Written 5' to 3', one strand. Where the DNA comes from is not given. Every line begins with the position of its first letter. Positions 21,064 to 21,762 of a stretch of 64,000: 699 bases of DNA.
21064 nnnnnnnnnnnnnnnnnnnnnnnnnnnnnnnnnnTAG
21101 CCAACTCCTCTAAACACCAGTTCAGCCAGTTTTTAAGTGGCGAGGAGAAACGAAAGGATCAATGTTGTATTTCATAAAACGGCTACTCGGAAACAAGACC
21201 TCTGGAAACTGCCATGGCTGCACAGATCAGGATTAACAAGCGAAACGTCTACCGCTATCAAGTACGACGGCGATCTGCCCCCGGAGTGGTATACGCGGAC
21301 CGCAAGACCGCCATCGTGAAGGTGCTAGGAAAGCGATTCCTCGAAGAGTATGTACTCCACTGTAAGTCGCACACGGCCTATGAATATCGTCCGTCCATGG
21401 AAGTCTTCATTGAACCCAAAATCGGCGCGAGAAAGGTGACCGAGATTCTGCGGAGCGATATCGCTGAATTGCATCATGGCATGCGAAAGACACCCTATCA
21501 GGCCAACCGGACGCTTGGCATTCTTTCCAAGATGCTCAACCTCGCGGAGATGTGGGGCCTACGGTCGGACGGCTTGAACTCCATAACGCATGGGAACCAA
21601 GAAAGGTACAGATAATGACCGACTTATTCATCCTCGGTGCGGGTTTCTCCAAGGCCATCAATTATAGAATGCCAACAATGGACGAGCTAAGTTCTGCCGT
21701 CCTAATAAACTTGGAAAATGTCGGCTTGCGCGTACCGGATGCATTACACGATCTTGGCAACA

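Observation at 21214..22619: Integrase N-terminal DNA-binding fragment translationally coupled (TAATG) to a standalone SIR2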

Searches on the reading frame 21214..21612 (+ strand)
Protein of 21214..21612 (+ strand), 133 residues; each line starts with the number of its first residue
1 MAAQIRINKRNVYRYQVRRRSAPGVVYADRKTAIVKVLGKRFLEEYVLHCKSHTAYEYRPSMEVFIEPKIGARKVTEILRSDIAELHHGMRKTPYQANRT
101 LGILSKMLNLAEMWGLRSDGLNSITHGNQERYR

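Call 5: search_protein_families(library=pfam, proteins=[window:21214-21612:+], max_evalue=0.01)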
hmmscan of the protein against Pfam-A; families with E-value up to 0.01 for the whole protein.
window:21214-21612:+ (133 aa): 2 families
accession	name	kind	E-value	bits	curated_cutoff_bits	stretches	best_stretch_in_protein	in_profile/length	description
PF22022.2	Phage_int_M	-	0.00065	20.3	27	1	50-118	16-86/96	Phage integrase central domain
PF14659.12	Phage_int_SAM_3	-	0.0058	17.3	22.6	1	40-88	7-55/58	Phage integrase, N-terminal SAM-like domain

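Call 6: search_protein_families(library=padloc, proteins=[window:21214-21612:+], max_evalue=0.01)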
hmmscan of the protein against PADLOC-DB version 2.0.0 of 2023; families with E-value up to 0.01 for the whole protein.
window:21214-21612:+ (133 aa): 0 families

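Call 10: find_homologous_proteins(query=window:21214-21612:+)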
Query window:21214-21612:+ (133 aa): 36 proteins with E <= 0.001 among 44 candidates.
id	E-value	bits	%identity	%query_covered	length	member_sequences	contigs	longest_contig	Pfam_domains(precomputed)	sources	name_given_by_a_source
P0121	2.4e-82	291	100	100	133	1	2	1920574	-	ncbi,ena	-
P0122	4.7e-68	245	89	100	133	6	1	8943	-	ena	-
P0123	5.2e-45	171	77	80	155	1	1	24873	PF13304.13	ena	-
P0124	1.7e-40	156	76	73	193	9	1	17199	PF13356.13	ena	-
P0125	6.4e-40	154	75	72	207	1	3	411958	PF13356.13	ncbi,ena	-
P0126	1.0e-39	153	75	72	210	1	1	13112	-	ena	-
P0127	1.9e-37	146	74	69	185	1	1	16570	-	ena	-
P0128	2.5e-37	146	74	69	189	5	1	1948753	PF00589.28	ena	-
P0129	4.9e-37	145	74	69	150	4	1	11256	-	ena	-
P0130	1.3e-36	143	73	69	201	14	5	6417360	PF00589.28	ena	-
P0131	6.5e-36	141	79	65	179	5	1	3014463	PF13356.13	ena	-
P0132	5.7e-33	132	79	59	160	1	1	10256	PF22022.3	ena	-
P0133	7.0e-33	131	69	69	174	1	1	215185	PF14659.13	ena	-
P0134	3.2e-31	126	77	61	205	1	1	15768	PF13356.13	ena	-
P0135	2.0e-30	124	76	61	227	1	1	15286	PF14659.13,PF13356.13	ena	-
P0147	5.2e-20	90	63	62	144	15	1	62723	-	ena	-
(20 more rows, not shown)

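Call 11: find_encoding_contigs(protein=P0121, flank=6000, max_places=4)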
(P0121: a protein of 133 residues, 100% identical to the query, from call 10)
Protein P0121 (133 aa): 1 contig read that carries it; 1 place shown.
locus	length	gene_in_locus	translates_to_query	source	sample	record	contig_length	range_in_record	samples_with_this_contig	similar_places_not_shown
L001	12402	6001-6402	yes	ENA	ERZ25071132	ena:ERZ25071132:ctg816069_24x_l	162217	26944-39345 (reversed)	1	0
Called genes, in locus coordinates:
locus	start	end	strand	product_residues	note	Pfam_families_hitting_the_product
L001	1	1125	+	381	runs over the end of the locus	PF00004:AAA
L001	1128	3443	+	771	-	PF00082:Peptidase_S8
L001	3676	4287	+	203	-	PF18153:Cap15_CD_rec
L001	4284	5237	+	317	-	PF18144:SMODS, PF21654:DncV-like_NTFase, PF21713:DncV_C (weak)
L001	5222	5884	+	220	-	PF02810:SEC-C (weak)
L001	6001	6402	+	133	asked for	-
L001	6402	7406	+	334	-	-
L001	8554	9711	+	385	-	PF13091:PLDc_2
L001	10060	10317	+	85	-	-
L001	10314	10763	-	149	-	-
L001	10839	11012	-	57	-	-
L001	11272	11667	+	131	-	-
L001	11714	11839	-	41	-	-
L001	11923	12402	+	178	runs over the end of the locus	PF28598:PDH_E1_N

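Call 12: find_encoding_contigs(protein=P0122, flank=6000, max_places=4)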
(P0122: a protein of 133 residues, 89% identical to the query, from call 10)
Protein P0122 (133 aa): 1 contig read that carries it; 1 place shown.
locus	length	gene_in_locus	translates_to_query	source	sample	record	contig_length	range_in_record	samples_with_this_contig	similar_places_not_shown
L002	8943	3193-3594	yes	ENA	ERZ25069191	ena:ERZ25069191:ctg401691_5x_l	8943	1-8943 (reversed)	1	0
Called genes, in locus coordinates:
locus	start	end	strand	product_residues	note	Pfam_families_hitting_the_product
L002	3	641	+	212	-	?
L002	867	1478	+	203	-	PF18153:Cap15_CD_rec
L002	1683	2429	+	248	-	PF21654:DncV-like_NTFase (weak), PF21713:DncV_C (faint)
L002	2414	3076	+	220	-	PF02810:SEC-C (weak)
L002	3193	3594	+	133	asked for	-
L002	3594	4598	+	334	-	-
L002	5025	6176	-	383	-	PF08867:FRG, PF00515:TPR_1, PF13432:TPR_16, PF13414:TPR_11, PF00515:TPR_1, PF07719:TPR_2, PF13181:TPR_8, PF13414:TPR_11, +15 more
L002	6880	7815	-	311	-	PF11185:DUF2971 (weak)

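Call 15: find_encoding_contigs(protein=P0123, flank=6000, max_places=4)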
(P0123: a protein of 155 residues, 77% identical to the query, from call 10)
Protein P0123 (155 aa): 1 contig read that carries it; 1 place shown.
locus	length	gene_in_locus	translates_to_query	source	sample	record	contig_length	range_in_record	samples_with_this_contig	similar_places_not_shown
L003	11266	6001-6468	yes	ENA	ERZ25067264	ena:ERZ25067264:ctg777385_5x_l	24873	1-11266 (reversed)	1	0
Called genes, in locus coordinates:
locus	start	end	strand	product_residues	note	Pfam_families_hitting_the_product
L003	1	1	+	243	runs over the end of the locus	PF13085:Fer2_3, PF13183:Fer4_8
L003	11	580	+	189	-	PF08442:ATP-grasp_2, PF13549:ATP-grasp_5 (weak), PF24948:Citrate_synth_N (weak)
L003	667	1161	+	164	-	PF00549:Ligase_CoA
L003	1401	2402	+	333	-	PF02463:SMC_N, PF13175:AAA_15, PF13476:AAA_23, PF13304:AAA_21, PF13175:AAA_15 (weak)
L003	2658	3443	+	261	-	-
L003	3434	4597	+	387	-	PF00278:Orn_DAP_Arg_deC, PF02784:Orn_Arg_deC_N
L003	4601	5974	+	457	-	PF11805:DUF3326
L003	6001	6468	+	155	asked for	PF13304:AAA_21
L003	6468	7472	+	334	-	-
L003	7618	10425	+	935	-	PF04471:Mrr_cat, PF22722:NA-iREase1 (weak), PF13191:AAA_16 (weak), PF20703:nSTAND1, PF24883:NPHP3_N (faint)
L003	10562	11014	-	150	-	PF19614:DUF6119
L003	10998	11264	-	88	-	?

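Call 16: find_encoding_contigs(protein=P0147, flank=6000, max_places=4)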
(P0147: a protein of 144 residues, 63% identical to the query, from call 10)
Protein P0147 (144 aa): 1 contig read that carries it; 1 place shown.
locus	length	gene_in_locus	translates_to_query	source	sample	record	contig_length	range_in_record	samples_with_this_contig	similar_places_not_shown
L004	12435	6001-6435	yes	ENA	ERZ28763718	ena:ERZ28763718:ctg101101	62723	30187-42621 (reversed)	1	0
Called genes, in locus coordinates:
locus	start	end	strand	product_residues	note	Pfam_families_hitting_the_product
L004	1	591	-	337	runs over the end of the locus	PF01734:Patatin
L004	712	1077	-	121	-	-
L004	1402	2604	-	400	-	PF13458:Peripla_BP_6, PF01094:ANF_receptor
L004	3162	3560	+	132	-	-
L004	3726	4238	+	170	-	PF13442:Cytochrome_CBB3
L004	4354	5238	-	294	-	PF00892:EamA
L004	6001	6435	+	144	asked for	-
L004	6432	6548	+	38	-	-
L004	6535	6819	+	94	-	-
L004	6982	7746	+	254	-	PF14305:ATPgrasp_TupA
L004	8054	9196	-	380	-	PF20706:GT4-conflict (weak), PF13439:Glyco_transf_4, PF13579:Glyco_trans_4_4, PF00534:Glycos_transf_1, PF13692:Glyco_trans_1_4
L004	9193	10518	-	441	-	PF01943:Polysacc_synt, PF13440:Polysacc_synt_3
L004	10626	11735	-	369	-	PF13439:Glyco_transf_4, PF13579:Glyco_trans_4_4, PF00534:Glycos_transf_1, PF13692:Glyco_trans_1_4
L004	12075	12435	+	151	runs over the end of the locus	-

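Call 26: search_protein_families(library=pfam, proteins=[L003:7618-10422:+], max_evalue=0.001)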
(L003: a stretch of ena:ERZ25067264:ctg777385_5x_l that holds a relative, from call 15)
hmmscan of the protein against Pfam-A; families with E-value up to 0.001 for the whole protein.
L003:7618-10422:+ (935 aa): 7 families
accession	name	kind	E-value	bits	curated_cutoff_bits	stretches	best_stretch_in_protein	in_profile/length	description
PF04471.18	Mrr_cat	-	4.7e-11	43.2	21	1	20-108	9-99/115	Restriction endonuclease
PF20703.3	nSTAND1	-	2.8e-08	34.2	27.1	1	249-395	8-132/379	Novel STAND NTPase 1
PF13191.12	AAA_16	-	6.7e-07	30.4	32.6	1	257-390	2-144/167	AAA ATPase domain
PF22722.2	NA-iREase1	-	1.5e-05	25.3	27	1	20-111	1-93/106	NACHT-associated inactive Restriction Endonuclease 1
PF24883.2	NPHP3_N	-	1.6e-05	25.6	24.8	1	271-402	12-148/164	Nephrocystin 3, N-terminal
PF13401.12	AAA_22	-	0.00011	23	27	0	280-406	4-107/130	AAA domain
PF05729.18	NACHT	-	0.00026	21.3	26.7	1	283-461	2-158/167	NACHT domain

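Call 35: find_encoding_contigs(protein=P0158, flank=5000, max_places=3)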
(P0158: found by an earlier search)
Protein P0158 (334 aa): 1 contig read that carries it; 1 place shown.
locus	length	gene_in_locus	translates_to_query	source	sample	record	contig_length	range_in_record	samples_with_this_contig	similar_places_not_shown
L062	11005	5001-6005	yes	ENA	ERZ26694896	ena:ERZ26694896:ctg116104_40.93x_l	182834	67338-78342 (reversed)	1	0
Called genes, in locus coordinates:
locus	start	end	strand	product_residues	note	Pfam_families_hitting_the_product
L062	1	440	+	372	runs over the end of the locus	PF13276:HTH_21, PF00012:HSP70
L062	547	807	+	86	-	-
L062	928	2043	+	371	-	PF00082:Peptidase_S8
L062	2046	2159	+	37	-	-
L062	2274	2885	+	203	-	PF18153:Cap15_CD_rec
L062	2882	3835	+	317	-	PF18144:SMODS, PF21654:DncV-like_NTFase, PF21713:DncV_C (weak)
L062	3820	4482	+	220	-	PF02810:SEC-C (weak)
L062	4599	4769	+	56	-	-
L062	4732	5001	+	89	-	-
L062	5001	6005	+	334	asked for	-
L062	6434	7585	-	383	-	PF08867:FRG, PF00515:TPR_1, PF00515:TPR_1, PF13181:TPR_8, PF13414:TPR_11, PF13424:TPR_12, PF13432:TPR_16, PF13431:TPR_17, +13 more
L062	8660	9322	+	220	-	PF00872:Transposase_mut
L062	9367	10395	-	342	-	PF13565:HTH_32 (faint), PF00665:rve, PF13683:rve_3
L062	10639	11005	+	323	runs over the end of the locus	PF13384:HTH_23 (weak), PF13936:HTH_38, PF00665:rve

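Call 36: search_protein_representatives(protein=window:21214-21612:+)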
Query: 133 residues. Proteins with E-value up to 0.001 (for the whole library): 2325; up to 1e-10: 484; up to 1e-30: 10. The best 150 are listed.
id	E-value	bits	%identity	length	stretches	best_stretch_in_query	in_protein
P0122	1.5e-68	245.0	90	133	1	1-133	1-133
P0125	2.0e-40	154.1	75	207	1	29-125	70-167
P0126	3.3e-40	153.4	74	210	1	30-128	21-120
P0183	4.7e-40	153.0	73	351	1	29-128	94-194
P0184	7.9e-39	149.0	76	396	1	29-122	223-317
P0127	5.9e-38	146.2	73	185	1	35-128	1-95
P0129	1.6e-37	144.8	74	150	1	35-127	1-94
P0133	2.2e-33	131.4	69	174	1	36-128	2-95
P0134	1.0e-31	126.0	77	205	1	29-110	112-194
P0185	5.1e-31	123.8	65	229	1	36-129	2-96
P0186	4.6e-30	120.7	55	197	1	18-127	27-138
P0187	7.9e-29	116.7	63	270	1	34-127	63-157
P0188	1.1e-28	116.2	58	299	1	23-127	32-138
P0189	3.1e-28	114.8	57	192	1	27-128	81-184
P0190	4.6e-28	114.2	57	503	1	30-128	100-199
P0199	6.8e-25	104.0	54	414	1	28-128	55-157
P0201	3.9e-24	101.5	50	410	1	28-127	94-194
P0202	4.8e-24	101.2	51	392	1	30-128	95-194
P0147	1.6e-20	89.8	65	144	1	1-82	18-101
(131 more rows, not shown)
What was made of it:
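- On Tyrosine recombinase / P4-type integrase: Pfam SAM_3 and Phage_int_M hits fall below the gathering score (calls 5, 10, 36).
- Checked: The fragment matches integrase N-terminal pieces by phmmer at E 1e-40 (calls 10, 36).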

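Call 44: search_protein_families(library=ncbifam, proteins=[window:21214-21612:+, P0184, P0183], max_evalue=0.01)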
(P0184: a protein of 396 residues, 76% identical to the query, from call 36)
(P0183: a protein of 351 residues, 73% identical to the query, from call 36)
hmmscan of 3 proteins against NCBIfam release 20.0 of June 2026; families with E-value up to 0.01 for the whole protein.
window:21214-21612:+ (133 aa): 0 families

P0184 (396 aa): 2 families
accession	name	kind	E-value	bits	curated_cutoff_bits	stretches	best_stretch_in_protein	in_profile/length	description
NF040815.2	recomb_XerA_Arch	equivalog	0.00083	19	220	1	317-354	111-147/263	site-specific tyrosine recombinase/integron integrase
NF007246.0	PRK09692.1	domain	0.001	17.8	434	0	329-362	243-276/413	integrase domain-containing protein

P0183 (351 aa): 0 families

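Call 45: search_protein_families(library=pfam, proteins=[P0183, P0201, P0199, P0202, P0184], max_evalue=0.001)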
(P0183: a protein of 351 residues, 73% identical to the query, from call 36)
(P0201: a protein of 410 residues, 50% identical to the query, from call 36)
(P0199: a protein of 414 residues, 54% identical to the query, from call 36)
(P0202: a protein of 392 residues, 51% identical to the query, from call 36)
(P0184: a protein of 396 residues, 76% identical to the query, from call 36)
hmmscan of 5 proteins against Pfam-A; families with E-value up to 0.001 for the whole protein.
P0183 (351 aa): 3 families
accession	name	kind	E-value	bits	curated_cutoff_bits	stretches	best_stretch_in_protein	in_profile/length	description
PF13356.12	Arm-DNA-bind_3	-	2e-14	53.9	27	1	8-92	2-81/83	Arm DNA-binding domain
PF14659.12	Phage_int_SAM_3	-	0.00015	22.3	22.6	1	105-154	7-55/58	Phage integrase, N-terminal SAM-like domain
PF22022.2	Phage_int_M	-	0.00088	19.9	27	0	117-182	17-84/96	Phage integrase central domain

P0201 (410 aa): 4 families
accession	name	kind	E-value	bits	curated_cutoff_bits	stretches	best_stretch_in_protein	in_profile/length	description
PF00589.27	Phage_integrase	-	5.7e-20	72.2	27.1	1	205-367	2-170/172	Phage integrase family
PF13356.12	Arm-DNA-bind_3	-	3.9e-17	62.6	27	1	8-91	1-79/83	Arm DNA-binding domain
PF14659.12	Phage_int_SAM_3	-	6.6e-08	33.1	22.6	1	100-155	1-55/58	Phage integrase, N-terminal SAM-like domain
PF22022.2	Phage_int_M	-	4.7e-05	24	27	1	103-182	3-83/96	Phage integrase central domain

P0199 (414 aa): 1 family
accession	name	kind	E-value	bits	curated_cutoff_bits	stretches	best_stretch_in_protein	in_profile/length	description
PF00589.27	Phage_integrase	-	0.00058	20.1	27.1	1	167-222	2-58/172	Phage integrase family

P0202 (392 aa): 4 families
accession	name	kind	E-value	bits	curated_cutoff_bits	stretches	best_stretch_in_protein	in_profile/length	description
PF00589.27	Phage_integrase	-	3.4e-21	76.2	27.1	1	204-367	2-169/172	Phage integrase family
PF13356.12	Arm-DNA-bind_3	-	1.9e-14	54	27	1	6-93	1-82/83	Arm DNA-binding domain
PF14659.12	Phage_int_SAM_3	-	1.3e-07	32.1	22.6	1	99-152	1-53/58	Phage integrase, N-terminal SAM-like domain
PF22022.2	Phage_int_M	-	7.1e-05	23.4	27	1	115-185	15-87/96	Phage integrase central domain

P0184 (396 aa): 3 families
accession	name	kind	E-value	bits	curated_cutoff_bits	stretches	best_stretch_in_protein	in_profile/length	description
PF13356.12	Arm-DNA-bind_3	-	2.1e-14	53.8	27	1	137-221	2-81/83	Arm DNA-binding domain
PF00589.27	Phage_integrase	-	0.0001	22.5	27.1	1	320-355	23-58/172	Phage integrase family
PF14659.12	Phage_int_SAM_3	-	0.00047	20.8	22.6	1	236-283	9-55/58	Phage integrase, N-terminal SAM-like domain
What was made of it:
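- Closest known: P4-type. Same: It is 73-76% identical to the closest pieces and ~50% identical to intact 390-410-aa members (calls 10, 36, 45).
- The fragment corresponds to a complete core-binding domain (calls 36, 45).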

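Call 53: find_encoding_contigs(protein=P0159, flank=4000, max_places=2)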
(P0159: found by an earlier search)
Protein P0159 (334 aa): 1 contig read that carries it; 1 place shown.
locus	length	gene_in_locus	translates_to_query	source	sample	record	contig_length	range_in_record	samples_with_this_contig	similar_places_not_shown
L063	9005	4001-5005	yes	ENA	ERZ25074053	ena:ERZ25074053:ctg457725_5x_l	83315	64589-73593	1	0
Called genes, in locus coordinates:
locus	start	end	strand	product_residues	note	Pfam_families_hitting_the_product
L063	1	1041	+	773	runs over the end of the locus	PF00082:Peptidase_S8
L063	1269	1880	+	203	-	PF18153:Cap15_CD_rec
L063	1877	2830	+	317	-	PF18144:SMODS, PF21654:DncV-like_NTFase, PF21713:DncV_C (faint)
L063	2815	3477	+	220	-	PF02810:SEC-C (weak)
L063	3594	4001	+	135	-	-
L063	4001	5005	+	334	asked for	-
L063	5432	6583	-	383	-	PF08867:FRG, PF00515:TPR_1, PF13432:TPR_16, PF13414:TPR_11, PF00515:TPR_1, PF07719:TPR_2, PF13181:TPR_8, PF13414:TPR_11, +11 more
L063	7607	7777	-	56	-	-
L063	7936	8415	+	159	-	PF05598:DUF772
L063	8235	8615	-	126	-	-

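Call 54: find_encoding_contigs(protein=P0163, flank=4000, max_places=2)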
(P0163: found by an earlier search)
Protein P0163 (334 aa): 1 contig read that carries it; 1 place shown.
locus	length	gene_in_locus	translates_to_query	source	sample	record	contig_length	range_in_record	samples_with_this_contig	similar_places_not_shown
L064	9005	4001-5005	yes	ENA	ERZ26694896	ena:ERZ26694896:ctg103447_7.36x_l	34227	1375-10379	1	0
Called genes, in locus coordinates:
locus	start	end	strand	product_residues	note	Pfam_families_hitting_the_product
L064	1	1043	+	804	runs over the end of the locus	?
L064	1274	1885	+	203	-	PF18153:Cap15_CD_rec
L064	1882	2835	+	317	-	PF18144:SMODS, PF21654:DncV-like_NTFase, PF21713:DncV_C (weak)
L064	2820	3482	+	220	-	PF02810:SEC-C (weak)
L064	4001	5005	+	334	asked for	-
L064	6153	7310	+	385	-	PF13091:PLDc_2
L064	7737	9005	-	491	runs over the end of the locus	PF05598:DUF772 (weak), PF01609:DDE_Tnp_1 (faint)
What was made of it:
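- CBASS, the stub and SIR2 are collinear on one strand in the window and in L001, L002, L062, L063 and L064 (calls 11, 12, 35, 53, 54).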

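Call 55: find_encoding_contigs(protein=P0168, flank=4000, max_places=2)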
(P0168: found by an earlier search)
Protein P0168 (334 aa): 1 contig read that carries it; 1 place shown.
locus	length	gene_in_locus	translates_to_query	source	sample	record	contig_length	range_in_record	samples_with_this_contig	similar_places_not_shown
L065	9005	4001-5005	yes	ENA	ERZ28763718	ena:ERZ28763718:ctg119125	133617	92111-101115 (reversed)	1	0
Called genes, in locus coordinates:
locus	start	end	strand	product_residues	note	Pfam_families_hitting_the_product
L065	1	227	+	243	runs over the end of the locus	-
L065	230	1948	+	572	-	PF00890:FAD_binding_2, PF01266:DAO (weak), PF03486:HI0933_like (faint), PF07992:Pyr_redox_2 (faint), PF02910:Succ_DH_flav_C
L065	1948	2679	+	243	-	PF13085:Fer2_3, PF13183:Fer4_8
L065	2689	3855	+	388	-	PF08442:ATP-grasp_2, PF13549:ATP-grasp_5, PF24948:Citrate_synth_N, PF00549:Ligase_CoA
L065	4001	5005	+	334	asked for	PF13289:SIR2_2 (faint)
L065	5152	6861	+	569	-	PF02463:SMC_N, PF11398:DUF2813, PF13175:AAA_15, PF13476:AAA_23, PF13514:AAA_27 (faint), PF13304:AAA_21, PF13175:AAA_15, PF20469:OLD-like_TOPRIM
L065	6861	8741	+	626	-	PF00580:UvrD-helicase, PF13245:AAA_19, PF01443:Viral_helicase1 (faint), PF13361:UvrD_C, PF13538:UvrD_C_2 (faint)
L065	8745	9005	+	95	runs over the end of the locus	-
